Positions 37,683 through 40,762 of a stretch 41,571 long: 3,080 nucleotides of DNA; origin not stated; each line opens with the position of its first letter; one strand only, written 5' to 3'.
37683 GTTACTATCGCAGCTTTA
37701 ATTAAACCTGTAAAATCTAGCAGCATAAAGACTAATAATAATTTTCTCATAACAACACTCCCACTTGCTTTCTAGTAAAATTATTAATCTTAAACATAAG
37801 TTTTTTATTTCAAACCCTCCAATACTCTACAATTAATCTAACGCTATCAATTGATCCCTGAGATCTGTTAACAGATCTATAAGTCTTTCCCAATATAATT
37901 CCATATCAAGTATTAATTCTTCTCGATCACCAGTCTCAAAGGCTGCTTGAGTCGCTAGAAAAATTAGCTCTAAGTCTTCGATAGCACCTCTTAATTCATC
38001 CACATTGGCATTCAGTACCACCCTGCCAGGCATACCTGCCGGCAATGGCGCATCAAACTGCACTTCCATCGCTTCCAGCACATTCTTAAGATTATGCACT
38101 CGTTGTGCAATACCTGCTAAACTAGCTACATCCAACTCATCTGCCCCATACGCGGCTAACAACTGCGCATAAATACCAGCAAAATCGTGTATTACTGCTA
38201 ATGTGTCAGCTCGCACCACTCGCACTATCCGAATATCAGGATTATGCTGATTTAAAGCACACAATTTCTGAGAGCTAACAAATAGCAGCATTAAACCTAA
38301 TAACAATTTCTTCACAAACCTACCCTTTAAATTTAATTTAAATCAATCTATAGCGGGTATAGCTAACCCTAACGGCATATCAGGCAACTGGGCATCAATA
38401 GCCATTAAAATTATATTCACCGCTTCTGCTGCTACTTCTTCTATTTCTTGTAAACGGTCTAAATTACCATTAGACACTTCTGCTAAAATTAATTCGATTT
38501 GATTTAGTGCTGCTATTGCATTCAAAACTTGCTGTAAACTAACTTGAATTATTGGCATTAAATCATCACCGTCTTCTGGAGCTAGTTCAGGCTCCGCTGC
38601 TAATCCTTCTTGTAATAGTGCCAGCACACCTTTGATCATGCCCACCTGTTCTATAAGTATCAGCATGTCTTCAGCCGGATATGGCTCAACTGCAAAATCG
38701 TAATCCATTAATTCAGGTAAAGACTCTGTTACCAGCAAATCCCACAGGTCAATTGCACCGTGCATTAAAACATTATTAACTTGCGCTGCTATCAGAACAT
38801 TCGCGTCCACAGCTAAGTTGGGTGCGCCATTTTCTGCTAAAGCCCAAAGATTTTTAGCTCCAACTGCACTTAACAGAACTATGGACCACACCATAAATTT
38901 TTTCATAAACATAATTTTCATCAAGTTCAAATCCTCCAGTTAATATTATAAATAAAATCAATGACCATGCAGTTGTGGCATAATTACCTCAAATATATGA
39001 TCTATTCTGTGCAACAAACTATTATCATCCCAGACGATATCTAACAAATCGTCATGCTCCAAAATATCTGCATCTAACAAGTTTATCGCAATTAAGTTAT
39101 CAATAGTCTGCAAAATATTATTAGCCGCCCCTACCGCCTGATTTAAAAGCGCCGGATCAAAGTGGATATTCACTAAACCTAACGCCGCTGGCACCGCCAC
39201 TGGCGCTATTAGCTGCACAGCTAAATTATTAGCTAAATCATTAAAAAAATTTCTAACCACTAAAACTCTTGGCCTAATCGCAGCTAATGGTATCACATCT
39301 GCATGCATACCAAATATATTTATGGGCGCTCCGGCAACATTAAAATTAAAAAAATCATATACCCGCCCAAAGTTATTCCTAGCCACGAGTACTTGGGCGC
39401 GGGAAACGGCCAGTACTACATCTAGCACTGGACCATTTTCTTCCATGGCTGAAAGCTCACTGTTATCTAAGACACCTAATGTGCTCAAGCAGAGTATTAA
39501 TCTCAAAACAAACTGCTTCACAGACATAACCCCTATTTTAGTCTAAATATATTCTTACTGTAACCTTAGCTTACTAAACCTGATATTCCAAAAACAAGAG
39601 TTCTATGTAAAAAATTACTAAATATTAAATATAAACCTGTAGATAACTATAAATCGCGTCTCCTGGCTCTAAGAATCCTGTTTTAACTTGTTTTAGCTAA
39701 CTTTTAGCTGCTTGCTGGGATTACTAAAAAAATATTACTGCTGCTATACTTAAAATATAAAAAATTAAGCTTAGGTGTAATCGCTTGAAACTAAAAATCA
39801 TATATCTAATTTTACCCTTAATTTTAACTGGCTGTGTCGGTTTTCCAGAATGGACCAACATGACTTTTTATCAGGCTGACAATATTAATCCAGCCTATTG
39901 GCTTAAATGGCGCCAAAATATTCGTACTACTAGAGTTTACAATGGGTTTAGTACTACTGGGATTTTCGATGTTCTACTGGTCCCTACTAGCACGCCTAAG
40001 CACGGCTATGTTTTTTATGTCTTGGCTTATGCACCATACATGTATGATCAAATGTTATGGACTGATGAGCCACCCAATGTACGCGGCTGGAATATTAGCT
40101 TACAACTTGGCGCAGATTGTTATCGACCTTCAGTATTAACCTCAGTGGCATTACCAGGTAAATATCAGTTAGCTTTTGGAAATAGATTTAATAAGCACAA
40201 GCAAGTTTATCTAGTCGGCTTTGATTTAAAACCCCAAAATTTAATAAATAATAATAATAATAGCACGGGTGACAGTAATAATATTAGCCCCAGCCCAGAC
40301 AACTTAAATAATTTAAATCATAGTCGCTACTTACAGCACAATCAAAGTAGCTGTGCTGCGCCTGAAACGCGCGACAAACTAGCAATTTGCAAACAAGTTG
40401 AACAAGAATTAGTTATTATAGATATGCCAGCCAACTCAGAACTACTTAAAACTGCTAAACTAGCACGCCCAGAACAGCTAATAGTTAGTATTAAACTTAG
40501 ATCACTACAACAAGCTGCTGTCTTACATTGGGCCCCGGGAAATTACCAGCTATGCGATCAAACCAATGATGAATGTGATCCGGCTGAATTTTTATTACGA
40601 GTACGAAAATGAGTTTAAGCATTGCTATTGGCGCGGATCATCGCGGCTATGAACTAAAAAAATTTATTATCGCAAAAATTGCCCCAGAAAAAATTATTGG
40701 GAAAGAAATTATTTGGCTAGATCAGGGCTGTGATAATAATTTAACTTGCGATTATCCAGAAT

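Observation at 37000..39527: Five-gene operon of exported proteins only: three divergent paralogues, a beta-rich Cys-tailed protein and a knottin-like 10-Cys peptide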

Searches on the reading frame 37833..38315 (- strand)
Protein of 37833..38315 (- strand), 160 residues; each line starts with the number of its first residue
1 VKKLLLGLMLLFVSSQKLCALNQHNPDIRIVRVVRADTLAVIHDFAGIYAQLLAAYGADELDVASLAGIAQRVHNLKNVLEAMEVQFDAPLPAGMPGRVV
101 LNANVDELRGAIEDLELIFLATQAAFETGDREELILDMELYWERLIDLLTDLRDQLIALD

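Call 5: search_protein_families(library=pfam, proteins=[window:37833-38315:-], max_evalue=1)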
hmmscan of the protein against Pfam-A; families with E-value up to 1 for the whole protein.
window:37833-38315:- (160 aa): 3 families
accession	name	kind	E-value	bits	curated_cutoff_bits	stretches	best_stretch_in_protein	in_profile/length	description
PF01902.24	Diphthami_syn_2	-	0.0043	17.1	23.2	0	97-145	153-196/219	Diphthamide synthase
PF05465.18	Halo_GVPC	-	0.087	13.5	22.4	1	105-128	1-24/32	Halobacterial gas vesicle protein C (GVPC) repeat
PF22736.1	NNH5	-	0.22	11.9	27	1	21-59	21-59/134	NACHT N-terminal Helical domain 5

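Call 41: search_protein_families(library=ncbifam, proteins=[window:37833-38315:-], max_evalue=1)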
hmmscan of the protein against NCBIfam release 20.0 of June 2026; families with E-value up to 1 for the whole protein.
window:37833-38315:- (160 aa): 0 families

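Call 43: find_homologous_proteins(query=window:37833-38315:-, max_evalue=0.01)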
Query window:37833-38315:- (160 aa): 2 proteins with E <= 0.01 among 345 candidates.
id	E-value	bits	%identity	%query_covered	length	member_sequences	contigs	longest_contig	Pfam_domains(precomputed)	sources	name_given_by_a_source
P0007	8.1e-95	333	100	100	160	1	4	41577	-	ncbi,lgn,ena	-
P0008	1.4e-73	264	83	97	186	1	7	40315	-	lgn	-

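Call 44: find_encoding_contigs(protein=P0008, flank=6000, max_places=4)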
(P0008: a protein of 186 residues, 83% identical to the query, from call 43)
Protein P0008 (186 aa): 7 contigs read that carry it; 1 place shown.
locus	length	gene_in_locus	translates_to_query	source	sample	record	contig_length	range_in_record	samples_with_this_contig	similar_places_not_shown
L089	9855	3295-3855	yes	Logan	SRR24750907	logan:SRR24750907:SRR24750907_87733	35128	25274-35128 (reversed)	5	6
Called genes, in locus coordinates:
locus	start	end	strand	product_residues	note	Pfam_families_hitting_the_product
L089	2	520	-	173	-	?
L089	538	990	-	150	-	PF02502:LacAB_rpiB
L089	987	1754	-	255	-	-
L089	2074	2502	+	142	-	-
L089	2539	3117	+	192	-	-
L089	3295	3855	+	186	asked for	-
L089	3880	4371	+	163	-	-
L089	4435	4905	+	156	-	-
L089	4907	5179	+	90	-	-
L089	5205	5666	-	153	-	-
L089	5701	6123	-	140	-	PF00376:MerR, PF13411:MerR_1, PF13591:MerR_2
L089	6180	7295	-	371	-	PF01926:MMR_HSR1, PF02421:FeoB_N (weak), PF06071:YchF-GTPase_C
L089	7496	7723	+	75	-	-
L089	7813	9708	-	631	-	PF00012:HSP70, PF06723:MreB_Mbl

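Call 98: search_protein_families(library=phrogs, proteins=[window:37833-38315:-, L089:3880-4371:+], max_evalue=0.1)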
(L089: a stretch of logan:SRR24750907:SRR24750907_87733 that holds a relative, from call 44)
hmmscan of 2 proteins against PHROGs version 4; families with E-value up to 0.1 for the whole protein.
window:37833-38315:- (160 aa): 0 families

L089:3880-4371:+ (163 aa): 0 families

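Call 99: search_protein_families(library=pfam, proteins=[L089:3880-4371:+], max_evalue=5)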
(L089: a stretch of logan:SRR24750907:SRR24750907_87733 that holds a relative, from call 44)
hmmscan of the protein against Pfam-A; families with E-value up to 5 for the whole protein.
L089:3880-4371:+ (163 aa): 0 families

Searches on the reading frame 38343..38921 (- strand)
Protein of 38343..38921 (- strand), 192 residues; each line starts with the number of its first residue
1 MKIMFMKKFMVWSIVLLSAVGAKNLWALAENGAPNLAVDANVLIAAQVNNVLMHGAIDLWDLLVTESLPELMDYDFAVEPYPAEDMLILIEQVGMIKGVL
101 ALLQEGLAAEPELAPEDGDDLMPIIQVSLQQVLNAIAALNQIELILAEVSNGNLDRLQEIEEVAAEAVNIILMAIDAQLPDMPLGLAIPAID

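Call 5: search_protein_families(library=pfam, proteins=[window:38343-38921:-], max_evalue=1)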
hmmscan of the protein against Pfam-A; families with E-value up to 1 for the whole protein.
window:38343-38921:- (192 aa): 0 families

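Call 41: search_protein_families(library=ncbifam, proteins=[window:38343-38921:-], max_evalue=1)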
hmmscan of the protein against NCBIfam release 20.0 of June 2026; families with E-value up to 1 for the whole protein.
window:38343-38921:- (192 aa): 0 families

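Call 78: search_solved_structures(query=A5, max_evalue=5)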
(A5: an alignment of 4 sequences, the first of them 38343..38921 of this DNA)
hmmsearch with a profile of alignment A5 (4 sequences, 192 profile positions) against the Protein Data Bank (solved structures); distinct sequences matched with E-value up to 5: 9.
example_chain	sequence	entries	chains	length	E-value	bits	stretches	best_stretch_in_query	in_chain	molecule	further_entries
6nye_A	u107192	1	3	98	0.6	13.4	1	100-173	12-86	Design construct XAX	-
3dc6_A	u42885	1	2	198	1.1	12.6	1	114-157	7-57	Superoxide dismutase [Mn] 1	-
6qzm_A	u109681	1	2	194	1.3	12.2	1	115-157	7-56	Superoxide dismutase [Mn] 2, mitochondrial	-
3dc5_A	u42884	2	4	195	1.4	12.2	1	115-157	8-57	Superoxide dismutase [Mn] 2 | SUPEROXIDE DISMUTASE [MN] 2, MITOCHONDRIAL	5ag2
6elk_A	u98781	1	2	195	1.4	12.2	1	115-157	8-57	Superoxide dismutase [Mn] 2, mitochondrial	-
6qzn_C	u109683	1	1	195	1.5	12.1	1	115-157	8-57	Superoxide dismutase [Mn] 2, mitochondrial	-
6s0d_A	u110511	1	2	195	1.5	12.1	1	115-157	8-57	Superoxide dismutase [Mn] 2, mitochondrial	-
4x9q_A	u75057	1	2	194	1.6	12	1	115-157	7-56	Superoxide dismutase [Mn] 2, mitochondrial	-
6qzn_A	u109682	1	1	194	1.6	12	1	115-157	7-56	Superoxide dismutase [Mn] 2, mitochondrial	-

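Call 98: search_protein_families(library=phrogs, proteins=[window:38343-38921:-], max_evalue=0.1)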
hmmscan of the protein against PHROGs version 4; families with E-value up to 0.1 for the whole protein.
window:38343-38921:- (192 aa): 0 families

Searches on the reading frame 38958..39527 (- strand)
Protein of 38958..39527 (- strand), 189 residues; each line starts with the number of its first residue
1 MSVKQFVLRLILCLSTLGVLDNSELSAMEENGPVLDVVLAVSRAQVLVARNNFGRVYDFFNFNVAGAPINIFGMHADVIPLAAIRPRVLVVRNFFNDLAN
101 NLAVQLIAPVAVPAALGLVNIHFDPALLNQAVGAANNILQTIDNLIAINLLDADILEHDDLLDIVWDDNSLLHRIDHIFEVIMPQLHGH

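Call 5: search_protein_families(library=pfam, proteins=[window:38958-39527:-], max_evalue=1)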
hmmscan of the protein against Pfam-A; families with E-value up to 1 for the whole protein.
window:38958-39527:- (189 aa): 0 families

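Call 20: find_homologous_proteins(query=window:38958-39527:-, max_evalue=0.01)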
Query window:38958-39527:- (189 aa): 3 proteins with E <= 0.01 among 963 candidates.
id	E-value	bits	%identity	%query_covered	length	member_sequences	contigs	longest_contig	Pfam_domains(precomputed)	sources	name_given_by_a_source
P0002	4.9e-112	390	99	99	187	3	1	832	-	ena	-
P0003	1.5e-64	236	69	97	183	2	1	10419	-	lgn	-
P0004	9.1e-43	165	51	97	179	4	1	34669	-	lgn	-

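Call 21: find_encoding_contigs(protein=P0003, flank=10000, max_places=3)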
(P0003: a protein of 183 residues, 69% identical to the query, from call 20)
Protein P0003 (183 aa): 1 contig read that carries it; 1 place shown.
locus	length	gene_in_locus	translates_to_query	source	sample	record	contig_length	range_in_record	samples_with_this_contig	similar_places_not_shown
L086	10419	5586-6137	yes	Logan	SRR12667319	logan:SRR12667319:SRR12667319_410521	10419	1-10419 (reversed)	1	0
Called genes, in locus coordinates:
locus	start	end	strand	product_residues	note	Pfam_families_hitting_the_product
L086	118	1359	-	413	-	-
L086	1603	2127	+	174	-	-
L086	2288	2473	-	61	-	-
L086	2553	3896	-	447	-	PF12704:MacB_PCD, PF02687:FtsX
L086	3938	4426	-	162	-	PF02502:LacAB_rpiB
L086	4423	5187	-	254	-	-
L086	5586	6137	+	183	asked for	-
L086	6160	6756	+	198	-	-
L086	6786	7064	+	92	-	-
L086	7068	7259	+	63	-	-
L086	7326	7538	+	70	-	-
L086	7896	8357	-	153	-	-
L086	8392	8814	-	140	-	PF00376:MerR, PF13411:MerR_1, PF13591:MerR_2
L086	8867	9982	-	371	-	PF01926:MMR_HSR1, PF02421:FeoB_N (weak), PF06071:YchF-GTPase_C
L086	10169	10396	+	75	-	-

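Call 22: find_encoding_contigs(protein=P0004, flank=10000, max_places=3)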
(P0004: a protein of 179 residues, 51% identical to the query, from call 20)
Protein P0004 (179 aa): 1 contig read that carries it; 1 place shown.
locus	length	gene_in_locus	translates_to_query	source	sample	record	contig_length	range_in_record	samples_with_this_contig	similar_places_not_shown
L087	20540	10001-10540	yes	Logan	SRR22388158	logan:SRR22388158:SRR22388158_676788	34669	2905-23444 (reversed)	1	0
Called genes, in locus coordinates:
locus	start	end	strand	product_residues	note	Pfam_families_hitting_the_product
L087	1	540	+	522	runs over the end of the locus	PF11638:DnaA_N, PF00308:Bac_DnaA, PF00004:AAA (weak), PF01695:IstB_IS21, PF08299:Bac_DnaA_C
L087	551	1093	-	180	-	-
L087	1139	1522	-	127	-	PF02661:Fic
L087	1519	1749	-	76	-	PF04014:MazE_antitoxin (weak)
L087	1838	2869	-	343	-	-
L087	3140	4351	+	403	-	PF13173:AAA_14, PF13635:DUF4143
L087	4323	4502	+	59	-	-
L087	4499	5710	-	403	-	-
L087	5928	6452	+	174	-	-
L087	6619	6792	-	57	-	-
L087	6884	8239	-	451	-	PF02687:FtsX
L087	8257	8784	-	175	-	PF02502:LacAB_rpiB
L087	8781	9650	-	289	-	-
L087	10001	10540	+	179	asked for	-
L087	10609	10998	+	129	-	-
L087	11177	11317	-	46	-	-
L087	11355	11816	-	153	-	-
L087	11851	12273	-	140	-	PF00376:MerR, PF13411:MerR_1, PF13591:MerR_2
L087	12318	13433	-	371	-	PF01926:MMR_HSR1, PF02421:FeoB_N (weak), PF06071:YchF-GTPase_C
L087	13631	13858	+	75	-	-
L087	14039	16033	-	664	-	PF00012:HSP70, PF06723:MreB_Mbl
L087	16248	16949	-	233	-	-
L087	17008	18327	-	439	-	-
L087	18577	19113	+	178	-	PF02559:CarD_TRCF_RID, PF21095:CarD_C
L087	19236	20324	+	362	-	PF01715:IPPT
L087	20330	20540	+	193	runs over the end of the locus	PF05036:SPOR (faint)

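Call 41: search_protein_families(library=ncbifam, proteins=[window:38958-39527:-], max_evalue=1)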
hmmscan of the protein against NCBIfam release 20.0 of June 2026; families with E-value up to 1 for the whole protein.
window:38958-39527:- (189 aa): 0 families

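Call 73: predict_structure(alignment_id=A7)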
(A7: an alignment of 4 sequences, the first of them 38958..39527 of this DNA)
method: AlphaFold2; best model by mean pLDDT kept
length: 189 residues; sequences in the alignment: 4
mean_pLDDT: 73.4   pTM: 0.70
mean pLDDT of the five models: 73.4, 57.7, 45.8, 40.4, 33.8
residues with pLDDT >= 90: 45; 70-90: 70; 50-70: 46; < 50: 28
segments of 3 or more residues with pLDDT < 50: 16-34, 68-70, 110-112
pLDDT, mean of each block of 10 residues (from residue 1): 56 50 38 59 90 91 60 60 92 91 64 65 84 92 85 73 76 91 78
secondary structure, 60 per line:
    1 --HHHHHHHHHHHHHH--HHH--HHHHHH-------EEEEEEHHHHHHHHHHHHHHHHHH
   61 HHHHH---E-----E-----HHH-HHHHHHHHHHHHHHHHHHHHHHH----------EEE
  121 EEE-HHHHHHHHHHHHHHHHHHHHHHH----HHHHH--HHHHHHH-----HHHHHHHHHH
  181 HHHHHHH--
elements in order: H3-16 H24-29 E37-42 H43-65 H85-107 E118-123 H125-147 H152-156 H159-165 H171-187

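Call 76: fold_search(model_id=the predicted structure, library=pdb)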
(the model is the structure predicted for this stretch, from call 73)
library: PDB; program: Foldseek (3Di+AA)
matches with E <= 10: 238; with E <= 0.001: 0
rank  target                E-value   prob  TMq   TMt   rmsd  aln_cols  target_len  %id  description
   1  6qd6_E                1.1e+00  0.21  0.29  0.15  10.3       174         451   14  Molecular scaffolds expand the nanobody toolkit for cryo-EM applications: crystal structure of Mb-cHopQ-Nb207 (released 2019-12-18)
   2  3ir5_C                1.2e+00  0.20  0.35  0.31  12.8       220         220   14  Crystal structure of NarGHI mutant NarG-H49C (released 2010-01-05)
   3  9c1s_C                1.3e+00  0.33  0.32  0.36   6.7       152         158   10  Fab F946 in complex with OspC type A (released 2025-08-27)
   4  7x8v_A                1.3e+00  0.20  0.29  0.29   9.4       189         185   13  Cooperative regulation of PBI1 and MAPKs controls WRKY45 transcription factor in rice immunity (released 2022-04-06)
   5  9f5x_2D               1.3e+00  0.13  0.24  0.20  12.1       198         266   12  Structure of the Chlamydomonas reinhardtii respiratory supercomplex I1 III2 IV2 (released 2025-03-12)
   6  5mil_A                1.3e+00  0.12  0.23  0.26  16.2       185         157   11  Pirating conserved phage mechanisms promotes promiscuous staphylococcal pathogenicity islands transfer. (released 2017-09-06)
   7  7jh6_A                1.4e+00  0.28  0.34  0.36  10.4       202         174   14  De novo designed two-domain di-Zn(II) and porphyrin-binding protein (released 2020-12-09)
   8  7x8v_E                1.4e+00  0.14  0.26  0.27  10.3       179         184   12  Cooperative regulation of PBI1 and MAPKs controls WRKY45 transcription factor in rice immunity (released 2022-04-06)
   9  9dm3_MODEL_1_A        1.5e+00  0.85  0.44  0.59   4.7       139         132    9  De novo design of proteins that bind naphthalenediimides, powerful photooxidants with tunable photophysical pr (released 2025-03-05)
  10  7rpr_A                1.5e+00  0.47  0.39  0.47   5.5       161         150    6  Borrelia miyamotoi FbpA complement inhibitory domain (released 2022-04-27)
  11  7ezc_B                1.6e+00  0.44  0.35  0.20   6.7       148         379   11  Adenosine A2a receptor mutant-I92N (released 2022-04-13)
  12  1y4z_C                1.6e+00  0.15  0.32  0.28  14.0       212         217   14  The crystal structure of Nitrate Reductase A, NarGHI, in complex with the Q-site inhibitor pentachlorophenol (released 2005-03-08)
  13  8vl8_C                1.7e+00  0.15  0.25  0.31   8.3       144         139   14  Salmonella enterica Typhimurium taxis to serine and repellents (Tsr) ligand-binding domain with L-Ser, pH 7 (released 2024-04-03)
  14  1y5i_C                1.8e+00  0.16  0.36  0.32  13.2       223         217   14  The crystal structure of the NarGHI mutant NarI-K86A (released 2005-03-08)
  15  9l9o_A                1.8e+00  0.13  0.26  0.16   8.7       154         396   13  Cryo-EM structure of apo GPR50 with BRIL fusion, anti-BRIL Fab, and anti-Fab Nb complex (released 2026-02-18)
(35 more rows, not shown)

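Call 79: search_solved_structures(query=A2, max_evalue=5)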
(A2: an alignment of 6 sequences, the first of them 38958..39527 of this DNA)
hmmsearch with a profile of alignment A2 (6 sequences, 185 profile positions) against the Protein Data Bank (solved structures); distinct sequences matched with E-value up to 5: 0.

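Call 98: search_protein_families(library=phrogs, proteins=[window:38958-39527:-], max_evalue=0.1)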
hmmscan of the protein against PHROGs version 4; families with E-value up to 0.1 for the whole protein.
window:38958-39527:- (189 aa): 0 families

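Call 99: search_protein_families(library=pfam, proteins=[L086:6786-7064:+], max_evalue=5)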
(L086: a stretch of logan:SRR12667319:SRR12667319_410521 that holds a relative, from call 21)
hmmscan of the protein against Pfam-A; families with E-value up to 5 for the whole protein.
L086:6786-7064:+ (92 aa): 0 families

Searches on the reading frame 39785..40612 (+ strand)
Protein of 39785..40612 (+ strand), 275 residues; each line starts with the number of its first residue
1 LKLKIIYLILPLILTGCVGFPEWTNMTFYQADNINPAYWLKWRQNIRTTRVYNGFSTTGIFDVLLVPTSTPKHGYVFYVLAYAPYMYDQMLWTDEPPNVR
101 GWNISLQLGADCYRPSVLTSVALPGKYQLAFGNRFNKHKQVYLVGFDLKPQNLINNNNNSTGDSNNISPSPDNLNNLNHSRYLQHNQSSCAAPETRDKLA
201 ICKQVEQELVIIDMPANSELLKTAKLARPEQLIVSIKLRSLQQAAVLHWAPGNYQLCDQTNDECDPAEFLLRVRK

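Call 5: search_protein_families(library=pfam, proteins=[window:39785-40612:+], max_evalue=1)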
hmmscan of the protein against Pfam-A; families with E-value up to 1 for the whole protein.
window:39785-40612:+ (275 aa): 2 families
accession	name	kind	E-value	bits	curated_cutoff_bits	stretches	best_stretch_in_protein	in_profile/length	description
PF03162.18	Y_phosphatase2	-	0.09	12.8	27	1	169-225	20-78/165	Tyrosine phosphatase family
PF08676.16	MutL_C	-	0.16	12.1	25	1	201-262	9-69/142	MutL C terminal dimerisation domain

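Call 41: search_protein_families(library=ncbifam, proteins=[window:39785-40612:+], max_evalue=1)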
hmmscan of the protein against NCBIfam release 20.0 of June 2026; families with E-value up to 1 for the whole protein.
window:39785-40612:+ (275 aa): 0 families
